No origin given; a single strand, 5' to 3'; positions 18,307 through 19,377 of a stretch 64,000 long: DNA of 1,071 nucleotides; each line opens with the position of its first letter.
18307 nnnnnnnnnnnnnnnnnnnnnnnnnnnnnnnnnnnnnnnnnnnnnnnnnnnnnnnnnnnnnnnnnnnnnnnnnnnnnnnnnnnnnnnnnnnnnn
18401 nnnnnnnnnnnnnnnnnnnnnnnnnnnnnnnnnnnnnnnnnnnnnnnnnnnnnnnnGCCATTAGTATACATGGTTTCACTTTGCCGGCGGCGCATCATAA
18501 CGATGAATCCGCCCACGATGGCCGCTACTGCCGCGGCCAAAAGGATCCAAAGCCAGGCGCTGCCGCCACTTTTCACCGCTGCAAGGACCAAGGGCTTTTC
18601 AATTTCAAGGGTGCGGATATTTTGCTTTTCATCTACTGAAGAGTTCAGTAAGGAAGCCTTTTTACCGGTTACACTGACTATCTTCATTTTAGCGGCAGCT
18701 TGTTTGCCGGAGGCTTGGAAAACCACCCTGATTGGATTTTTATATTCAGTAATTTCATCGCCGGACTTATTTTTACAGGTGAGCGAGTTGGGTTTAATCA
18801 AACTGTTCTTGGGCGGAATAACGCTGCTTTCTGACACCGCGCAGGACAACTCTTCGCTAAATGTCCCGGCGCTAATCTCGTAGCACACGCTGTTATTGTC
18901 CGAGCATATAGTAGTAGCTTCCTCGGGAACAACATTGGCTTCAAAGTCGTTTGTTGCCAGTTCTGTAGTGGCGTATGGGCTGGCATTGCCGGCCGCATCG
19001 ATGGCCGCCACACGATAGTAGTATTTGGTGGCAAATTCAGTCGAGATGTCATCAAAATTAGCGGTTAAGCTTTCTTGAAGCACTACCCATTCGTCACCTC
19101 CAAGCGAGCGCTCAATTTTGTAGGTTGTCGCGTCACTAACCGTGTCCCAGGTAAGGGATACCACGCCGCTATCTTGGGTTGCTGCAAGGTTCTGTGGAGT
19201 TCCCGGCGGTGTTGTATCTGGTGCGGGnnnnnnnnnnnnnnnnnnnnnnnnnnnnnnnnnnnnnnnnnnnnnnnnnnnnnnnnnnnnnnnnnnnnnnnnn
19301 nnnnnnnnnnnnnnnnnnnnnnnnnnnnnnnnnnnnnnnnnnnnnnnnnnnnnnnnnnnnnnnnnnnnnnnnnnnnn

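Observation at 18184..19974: Large surface protein with an unusually long polyproline II stalk plus an FN3 domain; candidate adhesin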

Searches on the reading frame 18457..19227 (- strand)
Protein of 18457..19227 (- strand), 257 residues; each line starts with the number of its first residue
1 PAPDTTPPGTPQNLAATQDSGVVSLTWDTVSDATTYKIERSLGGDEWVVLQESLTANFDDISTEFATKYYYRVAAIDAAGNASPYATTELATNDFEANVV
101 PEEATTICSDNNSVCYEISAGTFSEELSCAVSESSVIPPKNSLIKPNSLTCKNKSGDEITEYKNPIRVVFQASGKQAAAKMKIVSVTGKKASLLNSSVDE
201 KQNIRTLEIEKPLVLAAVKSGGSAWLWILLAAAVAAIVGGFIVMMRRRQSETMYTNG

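Call 19: find_related_loci(query=A2, collection=genome_contigs, flank=10000)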
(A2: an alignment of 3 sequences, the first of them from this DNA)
Query A2 (257 aa) in genome_contigs; peptide patterns used: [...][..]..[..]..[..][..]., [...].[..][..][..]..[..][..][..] (x = any residue, [..] = any of these).
390 stretches matched a pattern; 83 encode a relative of the query (tblastn E <= 1e-3); the best 80 are kept; 78 distinct loci.
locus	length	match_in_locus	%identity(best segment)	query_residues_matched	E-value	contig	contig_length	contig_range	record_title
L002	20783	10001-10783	36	3-251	2e-33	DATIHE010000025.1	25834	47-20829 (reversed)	MAG TPA_asm: Candidatus Nanoarchaeia archaeon isolate SMAG_U15630 k141_262387, whole genome shotgun sequence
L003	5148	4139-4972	32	1-251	4e-33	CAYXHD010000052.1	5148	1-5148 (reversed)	MAG TPA_asm: uncultured Candidatus Saccharibacteria bacterium isolate SRP286056_co1_468 genome assembly, contig: NODE_23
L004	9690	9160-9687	36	3-168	3e-27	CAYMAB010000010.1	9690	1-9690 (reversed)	MAG TPA_asm: uncultured Candidatus Saccharimonadales bacterium isolate binchicken_co54_498 genome assembly, contig: NODE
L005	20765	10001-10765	28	13-251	5e-26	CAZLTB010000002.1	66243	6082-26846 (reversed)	MAG TPA_asm: uncultured Candidatus Saccharibacteria bacterium isolate SRP200132_co1_495 genome assembly, contig: NODE_59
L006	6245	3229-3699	30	18-165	2e-15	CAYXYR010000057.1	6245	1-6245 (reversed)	MAG TPA_asm: uncultured Candidatus Saccharibacteria bacterium isolate SRP135725_co3_632 genome assembly, contig: NODE_17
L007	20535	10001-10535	39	1-88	1e-11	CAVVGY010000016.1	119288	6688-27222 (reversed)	MAG: uncultured Thermoleophilia bacterium isolate MFD02979.bin.2.115 genome assembly, contig: contig_55006, whole genome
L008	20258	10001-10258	44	2-86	6e-11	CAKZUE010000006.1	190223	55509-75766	MAG: uncultured Bryobacteraceae bacterium isolate N1_Bin_MAXBIN__066_1 genome assembly, contig: c_000000828289, whole ge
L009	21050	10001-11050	37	4-86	9e-10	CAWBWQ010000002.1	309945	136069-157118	MAG: uncultured Phycisphaerales bacterium isolate MFD04580.bin.2.26 genome assembly, contig: contig_5790, whole genome s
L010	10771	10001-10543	40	2-83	1e-9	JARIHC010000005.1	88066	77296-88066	MAG: Candidatus Saccharibacteria bacterium isolate CullarsAll.DT.06 k141_228369, whole genome shotgun sequence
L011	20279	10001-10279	41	1-92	1e-9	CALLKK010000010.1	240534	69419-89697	MAG TPA_asm: uncultured Steroidobacter sp. isolate SRR4028141_bin.20_CONCOCT_v1.1_MAG genome assembly, contig: ERZ858510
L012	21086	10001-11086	40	1-101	7e-9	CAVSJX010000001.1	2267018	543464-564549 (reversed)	MAG: uncultured Phycisphaerales bacterium isolate MFD02416.bin.2.254 genome assembly, contig: contig_27596, whole genome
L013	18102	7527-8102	38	1-92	2e-10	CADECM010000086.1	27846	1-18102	MAG: uncultured beta proteobacterium isolate Betaproteobacteria sp. RBC024 genome assembly, contig: MAG024_86, whole gen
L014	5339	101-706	36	4-101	2e-8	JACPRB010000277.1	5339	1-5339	MAG: Planctomycetota bacterium isolate NC_groundwater_668_Ag_B-0.1um_65_30 B_1_S1_Biohub_coassembly_k141_4514874, whole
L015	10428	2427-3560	41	5-86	3e-8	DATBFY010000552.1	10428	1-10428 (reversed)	MAG TPA_asm: Tepidisphaeraceae bacterium isolate SMAG_U3823 k141_2258049, whole genome shotgun sequence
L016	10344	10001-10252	39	1-83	4e-8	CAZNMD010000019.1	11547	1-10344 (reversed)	MAG TPA_asm: uncultured Candidatus Saccharibacteria bacterium isolate SRP287051_co1_29 genome assembly, contig: NODE_733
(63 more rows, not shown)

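Call 53: search_protein_families(library=pfam, proteins=[L002:9041-10828:+, L003:3545-5011:+, L005:9242-10807:+, L006:2257-4029:+], max_evalue=0.01)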
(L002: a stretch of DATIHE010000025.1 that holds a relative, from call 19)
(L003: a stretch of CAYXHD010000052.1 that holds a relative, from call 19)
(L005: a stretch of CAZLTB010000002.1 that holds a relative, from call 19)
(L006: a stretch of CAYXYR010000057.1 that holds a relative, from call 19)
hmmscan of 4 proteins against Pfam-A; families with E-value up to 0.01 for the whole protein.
L002:9041-10828:+ (596 aa): 2 families
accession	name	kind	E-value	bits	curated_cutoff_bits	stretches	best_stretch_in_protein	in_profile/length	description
PF01108.23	Tissue_fac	-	0.00024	21.4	27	1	319-402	15-103/107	Tissue factor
PF00041.27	fn3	-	0.0003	21.4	25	1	329-405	3-76/84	Fibronectin type III domain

L003:3545-5011:+ (489 aa): 4 families
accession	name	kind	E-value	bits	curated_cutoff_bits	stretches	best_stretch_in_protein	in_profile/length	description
PF13946.11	DUF4214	-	1.6e-13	51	23.2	2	92-146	5-63/72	Domain of unknown function (DUF4214)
PF00041.27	fn3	-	5.2e-05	23.8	25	1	212-297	1-81/84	Fibronectin type III domain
PF00754.31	F5_F8_type_C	-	7.1e-05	23.4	28.2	1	226-274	48-96/127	F5/8 type C domain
PF22633.2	F5_F8_type_C_2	-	0.0014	19.6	27.8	1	227-276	34-83/91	NedA-like, galactose-binding domain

L005:9242-10807:+ (522 aa): 2 families
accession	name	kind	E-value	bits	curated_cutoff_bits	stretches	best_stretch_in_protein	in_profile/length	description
PF18885.6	DUF5648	-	2.3e-43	148.1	25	1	47-182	1-133/134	Domain of unknown function (DUF5648)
PF00041.27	fn3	-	0.00047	20.7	25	1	250-326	1-72/84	Fibronectin type III domain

L006:2257-4029:+ (591 aa): 3 families
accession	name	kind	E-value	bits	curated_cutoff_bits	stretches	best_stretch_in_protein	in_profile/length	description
PF16158.11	N_BRCA1_IG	-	3.9e-05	24.6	28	1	66-146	3-89/108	Ig-like domain from next to BRCA1 gene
PF00041.27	fn3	-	0.0016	19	25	1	315-391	1-72/84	Fibronectin type III domain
PF25788.1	Ig_Rha78A_N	-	0.0072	17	27.4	0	326-407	16-104/105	Rha78A-like, N-terminal immunoglobulin domain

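Call 96: search_protein_families(library=pfam, proteins=[L002:10868-11704:+], max_evalue=0.01)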
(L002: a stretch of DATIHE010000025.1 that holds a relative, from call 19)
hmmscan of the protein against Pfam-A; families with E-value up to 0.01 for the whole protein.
L002:10868-11704:+ (278 aa): 1 family
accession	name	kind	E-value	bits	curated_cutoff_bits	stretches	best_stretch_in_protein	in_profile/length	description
PF01471.23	PG_binding_1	-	1.1e-13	51.5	23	1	74-127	5-56/57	Putative peptidoglycan binding domain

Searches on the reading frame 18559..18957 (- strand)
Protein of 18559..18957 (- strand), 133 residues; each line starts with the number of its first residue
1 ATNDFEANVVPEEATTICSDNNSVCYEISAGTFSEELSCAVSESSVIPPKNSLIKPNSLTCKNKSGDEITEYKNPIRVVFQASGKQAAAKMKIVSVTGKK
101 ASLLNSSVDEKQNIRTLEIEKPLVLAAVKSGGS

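Call 64: predict_structure(alignment_id=A8)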
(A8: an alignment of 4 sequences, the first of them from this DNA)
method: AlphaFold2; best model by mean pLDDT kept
length: 133 residues; sequences in the alignment: 4
mean_pLDDT: 88.9   pTM: 0.84
mean pLDDT of the five models: 88.9, 88.8, 87.5, 86.8, 86.0
residues with pLDDT >= 90: 87; 70-90: 38; 50-70: 4; < 50: 4
segments of 3 or more residues with pLDDT < 50: 1-3
pLDDT, mean of each block of 10 residues (from residue 1): 68 92 94 93 88 91 93 95 82 92 94 94 93 52
secondary structure, 60 per line:
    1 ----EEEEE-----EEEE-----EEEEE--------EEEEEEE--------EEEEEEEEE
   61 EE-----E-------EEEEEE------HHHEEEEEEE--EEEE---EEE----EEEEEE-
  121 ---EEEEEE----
elements in order: E5-9 E15-18 E24-28 E37-43 E52-62 E76-81 E91-97 E100-103 E107-109 E114-119 E124-129

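Call 67: fold_search(model_id=the predicted structure, library=pdb)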
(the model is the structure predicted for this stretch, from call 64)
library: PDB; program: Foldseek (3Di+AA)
matches with E <= 10: 915; with E <= 0.001: 5
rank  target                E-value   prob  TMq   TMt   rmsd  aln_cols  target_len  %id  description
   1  3ud1_A                4.8e-04  1.00  0.56  0.28   5.2       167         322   11  Crystal structure of ZU5A-ZU5B domains of human erythrocyte ankyrin (released 2012-02-22)
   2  4d8o                  5.0e-04  1.00  0.60  0.19   5.4       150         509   11  Crystal Structure of the ankyrin-B ZU5-ZU5-UPA-DD tandem (released 2012-03-28)
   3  3ud2_A                7.3e-04  1.00  0.58  0.28   5.2       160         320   10  Crystal structure of Selenomethionine ZU5A-ZU5B protein domains of human erythrocyte ankyrin (released 2012-02-22)
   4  3f59_A                7.7e-04  1.00  0.58  0.53   4.9       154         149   10  Crystal structure of ZU5-ANK, the spectrin binding region of human erythroid ankyrin (released 2009-02-24)
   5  3f59_C                9.5e-04  1.00  0.59  0.53   6.1       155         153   11  Crystal structure of ZU5-ANK, the spectrin binding region of human erythroid ankyrin (released 2009-02-24)
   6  3kbu_C                1.2e-03  1.00  0.59  0.53   4.7       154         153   12  Crystal structure of the ankyrin binding domain of human erythroid beta spectrin (repeats 13-15) in complex with the s (released 2010-02-02)
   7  3ud2_B                1.2e-03  1.00  0.60  0.29   4.7       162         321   10  Crystal structure of Selenomethionine ZU5A-ZU5B protein domains of human erythrocyte ankyrin (released 2012-02-22)
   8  3kbu_D                1.7e-03  1.00  0.60  0.52   5.0       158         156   13  Crystal structure of the ankyrin binding domain of human erythroid beta spectrin (repeats 13-15) in complex with the s (released 2010-02-02)
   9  3f59_D                1.9e-03  1.00  0.62  0.55   4.4       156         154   10  Crystal structure of ZU5-ANK, the spectrin binding region of human erythroid ankyrin (released 2009-02-24)
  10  6m3q_E                2.5e-03  1.00  0.61  0.21   4.9       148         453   11  Crystal structure of AnkB/beta4-spectrin complex (released 2020-05-13)
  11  3kbt_C                4.4e-03  1.00  0.58  0.50   5.3       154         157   10  Crystal structure of the ankyrin binding domain of human erythroid beta spectrin (repeats 13-15) in complex with the s (released 2010-02-02)
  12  3kbt_D                1.0e-02  1.00  0.58  0.52   6.2       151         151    9  Crystal structure of the ankyrin binding domain of human erythroid beta spectrin (repeats 13-15) in complex with the s (released 2010-02-02)
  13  6m3p_C                1.9e-02  1.00  0.56  0.22   5.0       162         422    6  Crystal structure of AnkG/beta2-spectrin complex (released 2020-05-13)
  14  6m3r_E                1.9e-02  0.99  0.45  0.18   6.3       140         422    8  Crystal structure of AnkG/beta4-spectrin complex (released 2020-05-13)
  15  6m3p_E                2.1e-02  1.00  0.58  0.22   4.6       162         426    6  Crystal structure of AnkG/beta2-spectrin complex (released 2020-05-13)
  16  4dlo_B                3.3e-02  1.00  0.56  0.26   4.8       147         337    5  Crystal structure of the GAIN and HormR domains of brain angiogenesis inhibitor 3 (BAI3) (released 2012-02-22)
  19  7crw_A                5.0e-02  0.97  0.48  0.27   5.7       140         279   10  Cryo-EM structure of rNLRP1-rDPP9 complex (released 2021-03-24)
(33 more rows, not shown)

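Call 83: fold_search(model_id=the predicted structure, library=viral)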
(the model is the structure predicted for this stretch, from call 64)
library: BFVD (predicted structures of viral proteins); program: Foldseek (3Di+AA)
matches with E <= 10: 502; with E <= 0.001: 0
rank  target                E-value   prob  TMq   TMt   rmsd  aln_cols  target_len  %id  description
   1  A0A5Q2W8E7            2.8e-03  1.00  0.54  0.44   5.1       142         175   10  (no name in the UniProt tables at hand)
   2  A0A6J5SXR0            3.9e-02  0.99  0.57  0.12   4.7       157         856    8  Uncharacterized protein [uncultured Caudovirales phage]
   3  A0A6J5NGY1            9.7e-02  0.44  0.34  0.15  13.6       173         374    9  Uncharacterized protein [uncultured Caudovirales phage]
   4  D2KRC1                2.1e-01  0.54  0.30  0.17   5.5        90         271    9  (no name in the UniProt tables at hand)
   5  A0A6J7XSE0            2.2e-01  0.15  0.27  0.23  16.6       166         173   13  Uncharacterized protein [uncultured Caudovirales phage]
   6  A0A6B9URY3            2.4e-01  0.25  0.31  0.19  14.6       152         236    6  (no name in the UniProt tables at hand)
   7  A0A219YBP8            2.4e-01  0.10  0.19  0.12  18.8       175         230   12  Sliding clamp [Aeromonas phage 65.2]
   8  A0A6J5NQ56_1          2.5e-01  0.12  0.22  0.04  20.8       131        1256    8  Collagen triple helix repeat [uncultured Caudovirales phage]
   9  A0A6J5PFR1            2.8e-01  0.23  0.27  0.25  10.7       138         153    7  Uncharacterized protein [uncultured Caudovirales phage]
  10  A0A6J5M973            2.9e-01  0.07  0.20  0.08  10.8       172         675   12  Uncharacterized protein [uncultured Caudovirales phage]
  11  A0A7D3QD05            3.1e-01  0.12  0.22  0.06  14.2       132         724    9  (no name in the UniProt tables at hand)
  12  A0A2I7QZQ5            3.4e-01  0.12  0.23  0.05  26.8       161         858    9  (no name in the UniProt tables at hand)
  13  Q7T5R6                3.8e-01  0.08  0.17  0.09  16.6       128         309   11  Uncharacterized protein [Cryptophlebia leucotreta granulosis virus]
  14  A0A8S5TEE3            4.0e-01  0.18  0.35  0.27  16.6       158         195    9  BACON domain-containing protein [Myoviridae sp. ct3pM2]
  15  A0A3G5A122            4.0e-01  0.06  0.18  0.16  15.0       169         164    8  Uncharacterized protein [Faunusvirus sp.]
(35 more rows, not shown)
